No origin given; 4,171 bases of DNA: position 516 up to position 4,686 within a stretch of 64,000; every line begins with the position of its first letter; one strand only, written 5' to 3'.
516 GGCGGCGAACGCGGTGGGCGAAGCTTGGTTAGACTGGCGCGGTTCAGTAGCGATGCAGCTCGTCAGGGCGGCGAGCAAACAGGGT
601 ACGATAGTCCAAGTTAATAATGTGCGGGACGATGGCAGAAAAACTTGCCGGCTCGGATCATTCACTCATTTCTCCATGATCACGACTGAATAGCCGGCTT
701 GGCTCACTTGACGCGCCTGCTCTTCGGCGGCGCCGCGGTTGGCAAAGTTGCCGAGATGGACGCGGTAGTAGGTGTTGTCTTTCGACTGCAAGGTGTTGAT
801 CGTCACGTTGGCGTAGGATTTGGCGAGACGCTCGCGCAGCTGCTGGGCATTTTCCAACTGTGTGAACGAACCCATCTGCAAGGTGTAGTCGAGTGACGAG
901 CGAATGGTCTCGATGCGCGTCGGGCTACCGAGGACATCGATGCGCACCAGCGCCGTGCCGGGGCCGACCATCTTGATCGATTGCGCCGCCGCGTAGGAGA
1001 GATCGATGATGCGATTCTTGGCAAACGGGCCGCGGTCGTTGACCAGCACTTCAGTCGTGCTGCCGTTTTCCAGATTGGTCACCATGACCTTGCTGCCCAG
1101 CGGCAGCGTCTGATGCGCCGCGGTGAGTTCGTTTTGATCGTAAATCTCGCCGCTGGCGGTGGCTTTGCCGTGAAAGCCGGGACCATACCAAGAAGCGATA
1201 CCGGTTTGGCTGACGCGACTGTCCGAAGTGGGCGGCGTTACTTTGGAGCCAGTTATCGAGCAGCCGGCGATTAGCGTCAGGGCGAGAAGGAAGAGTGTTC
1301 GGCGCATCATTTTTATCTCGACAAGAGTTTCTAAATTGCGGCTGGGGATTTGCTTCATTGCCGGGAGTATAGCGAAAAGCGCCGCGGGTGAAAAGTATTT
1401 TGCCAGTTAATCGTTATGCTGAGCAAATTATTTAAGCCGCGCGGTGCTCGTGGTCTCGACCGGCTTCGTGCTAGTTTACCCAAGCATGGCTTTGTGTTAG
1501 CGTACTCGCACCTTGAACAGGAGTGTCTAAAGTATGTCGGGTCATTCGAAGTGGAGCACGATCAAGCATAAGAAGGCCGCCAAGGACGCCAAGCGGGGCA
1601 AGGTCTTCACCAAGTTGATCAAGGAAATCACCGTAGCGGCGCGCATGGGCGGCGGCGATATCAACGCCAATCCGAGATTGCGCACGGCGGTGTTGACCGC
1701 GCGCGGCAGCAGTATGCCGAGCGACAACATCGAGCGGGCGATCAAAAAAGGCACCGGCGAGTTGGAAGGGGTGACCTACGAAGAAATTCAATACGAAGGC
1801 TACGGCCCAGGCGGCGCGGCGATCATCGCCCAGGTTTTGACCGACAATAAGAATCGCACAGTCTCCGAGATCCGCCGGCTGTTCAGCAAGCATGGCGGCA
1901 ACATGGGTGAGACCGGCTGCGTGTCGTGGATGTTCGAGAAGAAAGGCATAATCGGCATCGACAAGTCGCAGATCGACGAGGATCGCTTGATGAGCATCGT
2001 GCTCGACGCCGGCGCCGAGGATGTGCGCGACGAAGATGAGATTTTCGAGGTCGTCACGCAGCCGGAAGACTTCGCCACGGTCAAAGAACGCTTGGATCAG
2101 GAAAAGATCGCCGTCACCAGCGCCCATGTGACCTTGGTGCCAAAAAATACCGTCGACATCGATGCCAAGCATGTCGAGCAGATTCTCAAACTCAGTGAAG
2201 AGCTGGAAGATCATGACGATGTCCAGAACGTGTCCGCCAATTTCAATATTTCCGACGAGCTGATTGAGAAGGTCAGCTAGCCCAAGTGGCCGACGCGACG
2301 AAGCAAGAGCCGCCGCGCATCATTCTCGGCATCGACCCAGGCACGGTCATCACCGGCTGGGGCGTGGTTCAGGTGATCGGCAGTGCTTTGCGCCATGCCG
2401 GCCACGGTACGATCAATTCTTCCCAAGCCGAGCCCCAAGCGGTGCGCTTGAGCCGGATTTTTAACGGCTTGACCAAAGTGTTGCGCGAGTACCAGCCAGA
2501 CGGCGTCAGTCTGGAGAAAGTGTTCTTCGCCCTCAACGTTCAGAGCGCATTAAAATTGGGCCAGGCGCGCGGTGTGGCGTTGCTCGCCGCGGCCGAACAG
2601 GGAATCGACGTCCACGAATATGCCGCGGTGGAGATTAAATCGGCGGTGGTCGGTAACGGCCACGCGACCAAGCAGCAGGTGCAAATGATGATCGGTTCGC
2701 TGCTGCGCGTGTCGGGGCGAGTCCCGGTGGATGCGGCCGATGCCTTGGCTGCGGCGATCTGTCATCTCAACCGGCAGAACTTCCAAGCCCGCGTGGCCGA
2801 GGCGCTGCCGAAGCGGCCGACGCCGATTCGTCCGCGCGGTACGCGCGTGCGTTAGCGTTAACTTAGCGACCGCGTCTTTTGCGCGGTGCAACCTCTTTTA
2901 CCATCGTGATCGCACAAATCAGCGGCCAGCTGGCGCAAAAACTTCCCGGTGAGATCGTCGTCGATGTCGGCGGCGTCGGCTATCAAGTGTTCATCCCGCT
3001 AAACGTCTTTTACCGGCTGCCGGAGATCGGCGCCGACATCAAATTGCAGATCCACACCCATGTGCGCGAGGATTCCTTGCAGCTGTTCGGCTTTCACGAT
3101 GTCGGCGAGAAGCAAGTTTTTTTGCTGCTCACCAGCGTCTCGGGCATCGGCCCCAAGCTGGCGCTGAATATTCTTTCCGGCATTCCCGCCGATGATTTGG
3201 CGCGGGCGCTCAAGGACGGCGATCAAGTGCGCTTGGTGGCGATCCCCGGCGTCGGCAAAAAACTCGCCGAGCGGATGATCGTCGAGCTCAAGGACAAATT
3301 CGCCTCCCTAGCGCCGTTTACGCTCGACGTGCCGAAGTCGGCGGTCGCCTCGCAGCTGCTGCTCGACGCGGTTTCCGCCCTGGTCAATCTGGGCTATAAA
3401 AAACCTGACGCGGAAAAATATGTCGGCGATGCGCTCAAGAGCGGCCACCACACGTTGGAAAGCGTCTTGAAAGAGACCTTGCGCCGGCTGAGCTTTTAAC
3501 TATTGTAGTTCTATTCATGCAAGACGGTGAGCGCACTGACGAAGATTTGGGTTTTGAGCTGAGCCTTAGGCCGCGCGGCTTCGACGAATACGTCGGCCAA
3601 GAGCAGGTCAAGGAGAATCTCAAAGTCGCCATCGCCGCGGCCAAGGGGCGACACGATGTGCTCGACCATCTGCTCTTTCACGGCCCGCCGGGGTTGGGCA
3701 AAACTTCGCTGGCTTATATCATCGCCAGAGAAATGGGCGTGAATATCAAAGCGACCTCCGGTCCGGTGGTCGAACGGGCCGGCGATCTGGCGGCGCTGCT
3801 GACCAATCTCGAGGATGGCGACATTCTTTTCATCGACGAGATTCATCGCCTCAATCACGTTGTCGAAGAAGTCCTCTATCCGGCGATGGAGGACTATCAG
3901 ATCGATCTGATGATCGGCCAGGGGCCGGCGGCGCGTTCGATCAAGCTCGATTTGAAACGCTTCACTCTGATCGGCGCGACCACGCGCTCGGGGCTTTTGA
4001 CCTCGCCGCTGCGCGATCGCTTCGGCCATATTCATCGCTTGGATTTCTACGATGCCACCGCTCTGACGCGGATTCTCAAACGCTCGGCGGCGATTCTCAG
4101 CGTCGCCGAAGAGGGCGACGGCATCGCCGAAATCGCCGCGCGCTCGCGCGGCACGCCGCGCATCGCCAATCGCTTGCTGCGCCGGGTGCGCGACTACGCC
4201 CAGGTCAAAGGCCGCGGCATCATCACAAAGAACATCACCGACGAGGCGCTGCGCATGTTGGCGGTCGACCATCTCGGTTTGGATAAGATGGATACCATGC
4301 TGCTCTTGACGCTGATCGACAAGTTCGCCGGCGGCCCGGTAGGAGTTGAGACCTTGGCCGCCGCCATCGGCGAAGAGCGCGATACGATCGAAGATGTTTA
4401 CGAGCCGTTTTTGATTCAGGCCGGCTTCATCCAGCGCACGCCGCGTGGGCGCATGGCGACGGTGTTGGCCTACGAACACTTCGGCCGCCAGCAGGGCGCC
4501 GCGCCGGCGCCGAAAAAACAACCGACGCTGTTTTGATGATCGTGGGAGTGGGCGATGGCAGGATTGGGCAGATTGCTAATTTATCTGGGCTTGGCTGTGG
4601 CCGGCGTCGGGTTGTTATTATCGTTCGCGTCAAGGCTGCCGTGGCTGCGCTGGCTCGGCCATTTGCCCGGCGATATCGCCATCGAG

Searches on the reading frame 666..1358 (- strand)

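Call 39: search_protein_families(library=pfam, proteins=[window:666-1358:-], max_evalue=0.00001)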
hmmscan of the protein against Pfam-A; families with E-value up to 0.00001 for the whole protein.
window:666-1358:- (230 aa): 2 families
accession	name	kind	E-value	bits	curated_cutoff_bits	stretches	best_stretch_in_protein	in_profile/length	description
PF03330.24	DPBB_1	-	3.3e-23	82.2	28.8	1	51-139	2-82/83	Lytic transglycolase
PF05036.18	SPOR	-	7.1e-14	52.3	21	1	157-226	4-73/76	SPOR domain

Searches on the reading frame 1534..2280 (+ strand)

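Call 39: search_protein_families(library=pfam, proteins=[window:1534-2280:+], max_evalue=0.00001)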
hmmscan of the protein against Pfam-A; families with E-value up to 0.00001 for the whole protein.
window:1534-2280:+ (248 aa): 2 families
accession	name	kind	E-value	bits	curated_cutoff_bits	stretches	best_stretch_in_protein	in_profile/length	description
PF01709.26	Transcrip_reg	-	1.2e-61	207.5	27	1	82-237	1-160/160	TACO1/YebC second and third domain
PF20772.2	TACO1_YebC_N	-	1.4e-34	118.8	36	1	5-76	1-73/73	TACO1/YebC protein N-terminal domain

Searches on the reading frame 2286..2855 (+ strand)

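Call 39: search_protein_families(library=pfam, proteins=[window:2286-2855:+], max_evalue=0.00001)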
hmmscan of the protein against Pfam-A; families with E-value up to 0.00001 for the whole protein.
window:2286-2855:+ (189 aa): 1 family
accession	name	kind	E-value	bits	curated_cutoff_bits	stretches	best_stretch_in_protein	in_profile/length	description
PF02075.23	RuvC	-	8.8e-50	168.9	22.2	1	13-160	1-148/148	Crossover junction endodeoxyribonuclease RuvC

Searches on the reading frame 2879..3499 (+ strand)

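Call 39: search_protein_families(library=pfam, proteins=[window:2879-3499:+], max_evalue=0.00001)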
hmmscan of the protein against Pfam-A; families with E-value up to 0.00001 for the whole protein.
window:2879-3499:+ (206 aa): 4 families
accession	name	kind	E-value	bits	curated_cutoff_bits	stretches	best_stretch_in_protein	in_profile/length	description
PF01330.27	RuvA_N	-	3.5e-21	75.5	23.6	1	11-71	2-61/61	RuvA N terminal domain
PF14520.12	HHH_5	-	1.9e-17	63.9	27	1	81-139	1-57/57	Helix-hairpin-helix domain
PF07499.19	RuvA_C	-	4.8e-09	37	24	1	163-205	5-47/47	RuvA, C-terminal domain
PF00633.29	HHH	-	4.8e-06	26.6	24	0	84-100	13-29/30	Helix-hairpin-helix motif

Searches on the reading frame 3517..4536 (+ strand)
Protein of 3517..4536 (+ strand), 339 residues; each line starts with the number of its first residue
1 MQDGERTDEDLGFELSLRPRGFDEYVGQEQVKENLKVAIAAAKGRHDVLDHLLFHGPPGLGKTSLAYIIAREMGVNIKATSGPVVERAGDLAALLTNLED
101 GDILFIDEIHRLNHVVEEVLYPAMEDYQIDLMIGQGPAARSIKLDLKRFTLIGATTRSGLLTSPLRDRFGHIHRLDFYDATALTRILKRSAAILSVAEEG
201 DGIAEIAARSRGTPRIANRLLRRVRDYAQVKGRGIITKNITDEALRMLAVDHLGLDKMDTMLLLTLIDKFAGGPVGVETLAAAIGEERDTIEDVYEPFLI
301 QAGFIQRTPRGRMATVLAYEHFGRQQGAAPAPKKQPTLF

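Call 39: search_protein_families(library=pfam, proteins=[window:3517-4536:+], max_evalue=0.00001)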
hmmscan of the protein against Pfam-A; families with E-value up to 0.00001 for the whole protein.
window:3517-4536:+ (339 aa): 6 families
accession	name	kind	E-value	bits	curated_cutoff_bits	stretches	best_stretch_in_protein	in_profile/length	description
PF05496.18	RuvB_N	-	4.5e-80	267.4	27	1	17-175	1-159/159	Holliday junction DNA helicase RuvB P-loop domain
PF17864.7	AAA_lid_4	-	1.2e-29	102.3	27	1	178-251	1-74/74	RuvB AAA lid domain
PF05491.19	RuvB_C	-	8e-26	90.2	24.7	1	253-322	2-71/72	RuvB C-terminal winged helix domain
PF00004.35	AAA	-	8.6e-21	75.2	21.2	1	52-173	1-127/131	ATPase family associated with various cellular activities (AAA)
PF07728.20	AAA_5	-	7.1e-09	36.2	22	0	93-169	59-139/139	AAA domain (dynein-related subfamily)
PF01078.27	Mg_chelatase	-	6.9e-07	29.3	20.3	0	23-69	3-42/207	Magnesium chelatase, subunit ChlI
